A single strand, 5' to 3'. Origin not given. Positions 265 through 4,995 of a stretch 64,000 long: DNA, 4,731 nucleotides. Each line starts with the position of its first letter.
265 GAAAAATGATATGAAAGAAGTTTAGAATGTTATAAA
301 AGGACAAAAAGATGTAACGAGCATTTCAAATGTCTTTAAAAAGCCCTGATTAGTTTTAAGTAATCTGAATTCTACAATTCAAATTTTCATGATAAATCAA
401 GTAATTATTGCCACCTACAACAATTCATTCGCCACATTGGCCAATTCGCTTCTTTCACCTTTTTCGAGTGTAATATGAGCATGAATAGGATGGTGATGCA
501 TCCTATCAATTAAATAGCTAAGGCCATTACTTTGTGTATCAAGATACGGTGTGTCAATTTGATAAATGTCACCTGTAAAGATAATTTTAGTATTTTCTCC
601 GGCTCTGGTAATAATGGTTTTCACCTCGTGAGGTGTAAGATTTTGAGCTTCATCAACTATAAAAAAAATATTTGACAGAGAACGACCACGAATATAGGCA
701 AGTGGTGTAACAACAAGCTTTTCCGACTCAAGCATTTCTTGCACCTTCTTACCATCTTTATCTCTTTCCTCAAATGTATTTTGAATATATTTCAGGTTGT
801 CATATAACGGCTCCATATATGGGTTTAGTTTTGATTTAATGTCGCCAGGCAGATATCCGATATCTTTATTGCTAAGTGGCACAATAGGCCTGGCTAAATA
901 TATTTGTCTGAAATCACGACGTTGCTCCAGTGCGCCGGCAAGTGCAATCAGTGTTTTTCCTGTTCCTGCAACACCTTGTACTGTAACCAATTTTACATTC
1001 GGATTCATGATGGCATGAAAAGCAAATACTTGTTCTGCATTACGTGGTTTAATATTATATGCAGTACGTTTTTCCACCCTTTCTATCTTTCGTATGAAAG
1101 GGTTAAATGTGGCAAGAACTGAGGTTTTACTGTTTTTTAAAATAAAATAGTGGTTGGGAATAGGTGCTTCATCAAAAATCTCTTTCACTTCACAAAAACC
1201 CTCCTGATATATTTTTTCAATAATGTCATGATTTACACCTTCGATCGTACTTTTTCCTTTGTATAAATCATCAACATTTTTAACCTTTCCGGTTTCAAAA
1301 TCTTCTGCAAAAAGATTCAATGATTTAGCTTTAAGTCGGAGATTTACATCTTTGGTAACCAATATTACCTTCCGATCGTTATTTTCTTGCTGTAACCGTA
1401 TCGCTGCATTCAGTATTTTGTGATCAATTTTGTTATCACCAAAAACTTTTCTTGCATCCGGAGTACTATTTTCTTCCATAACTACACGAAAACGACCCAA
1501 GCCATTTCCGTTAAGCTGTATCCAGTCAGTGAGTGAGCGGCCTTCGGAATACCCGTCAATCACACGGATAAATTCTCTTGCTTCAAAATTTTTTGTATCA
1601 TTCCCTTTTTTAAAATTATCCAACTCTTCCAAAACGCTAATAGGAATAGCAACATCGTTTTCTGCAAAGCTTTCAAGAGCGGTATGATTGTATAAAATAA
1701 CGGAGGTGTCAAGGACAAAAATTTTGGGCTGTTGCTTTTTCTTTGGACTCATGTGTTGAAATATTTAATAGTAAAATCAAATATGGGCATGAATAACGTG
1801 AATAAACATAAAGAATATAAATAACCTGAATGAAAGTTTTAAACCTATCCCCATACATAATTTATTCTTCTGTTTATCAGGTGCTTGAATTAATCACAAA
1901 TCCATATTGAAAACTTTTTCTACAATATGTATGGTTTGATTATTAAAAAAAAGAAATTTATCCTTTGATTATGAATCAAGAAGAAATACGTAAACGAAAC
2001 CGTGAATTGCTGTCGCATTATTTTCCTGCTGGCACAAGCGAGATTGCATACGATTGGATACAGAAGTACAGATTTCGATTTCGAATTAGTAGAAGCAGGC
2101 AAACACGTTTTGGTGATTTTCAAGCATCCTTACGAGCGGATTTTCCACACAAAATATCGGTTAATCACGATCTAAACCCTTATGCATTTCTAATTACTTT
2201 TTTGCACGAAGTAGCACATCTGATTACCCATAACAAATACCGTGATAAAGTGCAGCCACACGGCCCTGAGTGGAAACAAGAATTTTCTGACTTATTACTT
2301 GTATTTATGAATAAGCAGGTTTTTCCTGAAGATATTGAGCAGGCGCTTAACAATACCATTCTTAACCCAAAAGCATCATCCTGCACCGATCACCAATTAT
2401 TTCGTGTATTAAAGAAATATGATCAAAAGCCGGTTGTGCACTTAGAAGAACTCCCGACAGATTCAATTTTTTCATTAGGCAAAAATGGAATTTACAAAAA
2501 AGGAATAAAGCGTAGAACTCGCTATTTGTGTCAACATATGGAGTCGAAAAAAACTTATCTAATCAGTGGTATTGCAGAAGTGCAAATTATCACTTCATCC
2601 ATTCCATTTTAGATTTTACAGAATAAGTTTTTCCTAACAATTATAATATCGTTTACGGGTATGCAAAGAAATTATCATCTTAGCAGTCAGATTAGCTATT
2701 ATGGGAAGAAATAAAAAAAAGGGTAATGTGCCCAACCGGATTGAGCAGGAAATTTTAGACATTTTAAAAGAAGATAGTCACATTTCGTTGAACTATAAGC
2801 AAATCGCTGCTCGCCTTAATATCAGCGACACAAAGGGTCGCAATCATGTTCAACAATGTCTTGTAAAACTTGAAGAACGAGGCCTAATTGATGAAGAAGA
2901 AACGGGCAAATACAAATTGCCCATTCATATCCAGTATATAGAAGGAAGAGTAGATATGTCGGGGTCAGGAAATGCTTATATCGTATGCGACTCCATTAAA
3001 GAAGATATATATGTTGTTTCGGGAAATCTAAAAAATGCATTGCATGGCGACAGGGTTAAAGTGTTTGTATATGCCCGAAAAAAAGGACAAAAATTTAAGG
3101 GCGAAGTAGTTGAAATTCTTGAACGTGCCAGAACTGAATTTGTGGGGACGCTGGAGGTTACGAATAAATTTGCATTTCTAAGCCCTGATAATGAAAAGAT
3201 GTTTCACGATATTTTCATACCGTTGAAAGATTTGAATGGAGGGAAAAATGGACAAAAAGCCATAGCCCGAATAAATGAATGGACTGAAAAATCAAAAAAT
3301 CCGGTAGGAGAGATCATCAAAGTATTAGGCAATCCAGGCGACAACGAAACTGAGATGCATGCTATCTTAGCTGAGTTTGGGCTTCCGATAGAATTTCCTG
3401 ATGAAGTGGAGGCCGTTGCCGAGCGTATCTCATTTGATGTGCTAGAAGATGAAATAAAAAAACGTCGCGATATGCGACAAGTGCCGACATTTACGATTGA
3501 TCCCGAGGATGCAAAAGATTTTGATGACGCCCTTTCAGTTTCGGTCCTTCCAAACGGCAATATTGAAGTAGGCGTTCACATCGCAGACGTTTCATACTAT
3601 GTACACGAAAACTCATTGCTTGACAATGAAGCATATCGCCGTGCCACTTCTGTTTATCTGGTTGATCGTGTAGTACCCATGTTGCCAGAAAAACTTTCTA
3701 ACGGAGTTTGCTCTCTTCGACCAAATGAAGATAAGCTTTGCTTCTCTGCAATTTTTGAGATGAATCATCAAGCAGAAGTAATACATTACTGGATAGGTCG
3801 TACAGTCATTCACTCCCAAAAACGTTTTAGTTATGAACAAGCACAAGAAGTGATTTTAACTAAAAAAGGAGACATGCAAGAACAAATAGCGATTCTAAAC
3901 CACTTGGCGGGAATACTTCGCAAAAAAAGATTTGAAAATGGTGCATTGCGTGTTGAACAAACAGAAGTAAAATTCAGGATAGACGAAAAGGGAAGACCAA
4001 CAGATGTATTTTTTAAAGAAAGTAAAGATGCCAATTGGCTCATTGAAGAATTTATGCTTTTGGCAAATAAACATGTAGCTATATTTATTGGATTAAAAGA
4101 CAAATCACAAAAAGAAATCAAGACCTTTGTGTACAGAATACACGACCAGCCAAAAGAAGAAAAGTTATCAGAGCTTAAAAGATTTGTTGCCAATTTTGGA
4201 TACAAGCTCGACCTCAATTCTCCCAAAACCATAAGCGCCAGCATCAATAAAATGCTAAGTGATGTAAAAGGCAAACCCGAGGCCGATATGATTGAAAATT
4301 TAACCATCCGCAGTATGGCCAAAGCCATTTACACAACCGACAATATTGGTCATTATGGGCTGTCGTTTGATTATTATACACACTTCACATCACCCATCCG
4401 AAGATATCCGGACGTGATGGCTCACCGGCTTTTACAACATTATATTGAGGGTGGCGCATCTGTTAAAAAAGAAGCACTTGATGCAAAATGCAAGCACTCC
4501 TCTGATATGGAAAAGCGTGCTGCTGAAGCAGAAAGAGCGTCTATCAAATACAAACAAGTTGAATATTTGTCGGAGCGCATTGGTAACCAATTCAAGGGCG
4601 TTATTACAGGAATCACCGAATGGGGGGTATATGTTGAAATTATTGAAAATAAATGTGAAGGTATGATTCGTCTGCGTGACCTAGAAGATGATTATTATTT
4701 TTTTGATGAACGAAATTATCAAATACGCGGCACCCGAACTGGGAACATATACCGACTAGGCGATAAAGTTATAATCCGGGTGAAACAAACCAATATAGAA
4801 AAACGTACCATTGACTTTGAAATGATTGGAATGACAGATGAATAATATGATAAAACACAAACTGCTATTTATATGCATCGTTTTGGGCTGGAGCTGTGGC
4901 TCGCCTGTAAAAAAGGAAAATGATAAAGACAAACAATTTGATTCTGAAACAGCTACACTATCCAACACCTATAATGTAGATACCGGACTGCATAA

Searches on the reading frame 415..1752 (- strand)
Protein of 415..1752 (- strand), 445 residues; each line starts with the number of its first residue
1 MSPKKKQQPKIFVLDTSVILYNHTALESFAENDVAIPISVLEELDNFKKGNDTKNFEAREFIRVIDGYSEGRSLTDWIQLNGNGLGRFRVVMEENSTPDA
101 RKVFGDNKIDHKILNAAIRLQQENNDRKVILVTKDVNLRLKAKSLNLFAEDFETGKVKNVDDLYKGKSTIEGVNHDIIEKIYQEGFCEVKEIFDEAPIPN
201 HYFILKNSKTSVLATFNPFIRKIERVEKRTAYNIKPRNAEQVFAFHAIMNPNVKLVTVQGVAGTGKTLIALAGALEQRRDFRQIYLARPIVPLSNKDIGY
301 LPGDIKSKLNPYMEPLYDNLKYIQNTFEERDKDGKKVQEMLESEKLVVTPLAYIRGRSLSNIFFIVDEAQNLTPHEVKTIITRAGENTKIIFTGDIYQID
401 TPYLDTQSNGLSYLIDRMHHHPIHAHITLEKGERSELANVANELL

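Call 49: search_protein_families(library=pfam, proteins=[window:415-1752:-], max_evalue=0.0001)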
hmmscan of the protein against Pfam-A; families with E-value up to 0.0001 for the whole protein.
window:415-1752:- (445 aa): 5 families
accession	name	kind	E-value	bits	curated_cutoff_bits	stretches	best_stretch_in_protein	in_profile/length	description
PF02562.22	PhoH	-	2.9e-49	167.8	27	1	234-431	2-188/205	PhoH-like protein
PF13638.12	PIN_4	-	2.2e-32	112.6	21.9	1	12-153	1-132/132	PIN domain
PF13604.12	AAA_30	-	2.8e-07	30.9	27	0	238-269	3-34/191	AAA domain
PF09848.15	SLFN-g3_helicase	-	2.1e-05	24.4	24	1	254-375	2-94/354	Schlafen group 3, DNA/RNA helicase domain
PF13245.12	AAA_19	-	5.4e-05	23.8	25.1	0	354-399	84-129/134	AAA domain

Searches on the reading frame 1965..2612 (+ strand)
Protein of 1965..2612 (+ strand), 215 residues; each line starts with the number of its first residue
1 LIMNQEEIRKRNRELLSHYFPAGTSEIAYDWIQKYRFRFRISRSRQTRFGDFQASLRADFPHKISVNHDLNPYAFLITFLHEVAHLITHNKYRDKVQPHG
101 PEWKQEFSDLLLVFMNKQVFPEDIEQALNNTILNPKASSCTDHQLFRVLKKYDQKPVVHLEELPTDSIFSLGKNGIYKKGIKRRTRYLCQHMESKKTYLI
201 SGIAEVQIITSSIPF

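Call 49: search_protein_families(library=pfam, proteins=[window:1965-2612:+], max_evalue=0.0001)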
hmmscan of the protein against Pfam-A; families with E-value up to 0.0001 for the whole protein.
window:1965-2612:+ (215 aa): 1 family
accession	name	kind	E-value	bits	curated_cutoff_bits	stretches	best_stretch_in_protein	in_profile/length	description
PF10263.15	SprT-like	-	1.5e-06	28.4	25.6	1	45-105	29-90/108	SprT-like family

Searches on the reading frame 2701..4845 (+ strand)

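Call 49: search_protein_families(library=pfam, proteins=[window:2701-4845:+], max_evalue=0.0001)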
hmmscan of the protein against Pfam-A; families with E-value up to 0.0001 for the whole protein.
window:2701-4845:+ (714 aa): 6 families
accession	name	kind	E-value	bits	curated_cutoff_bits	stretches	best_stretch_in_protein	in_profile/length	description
PF00773.25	RNB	-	2.1e-110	369.4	29.3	1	255-583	1-325/326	RNB domain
PF17876.7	CSD2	-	1.2e-32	112.2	26.2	1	159-233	1-74/74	Cold shock domain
PF08206.17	OB_RNB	-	7.6e-17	61.2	24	2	82-139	1-58/58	Ribonuclease B OB domain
PF17849.7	OB_Dis3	-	6.9e-12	45.7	22.8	1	174-226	17-76/77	Dis3-like cold-shock domain 2 (CSD2)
PF00575.29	S1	-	1.5e-07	32.1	22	1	627-708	4-73/74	S1 RNA binding domain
PF22896.3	OB_RNR_1st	-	6.5e-05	23.5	28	0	48-131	15-97/99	Ribonuclease R, OB first domain, N-terminal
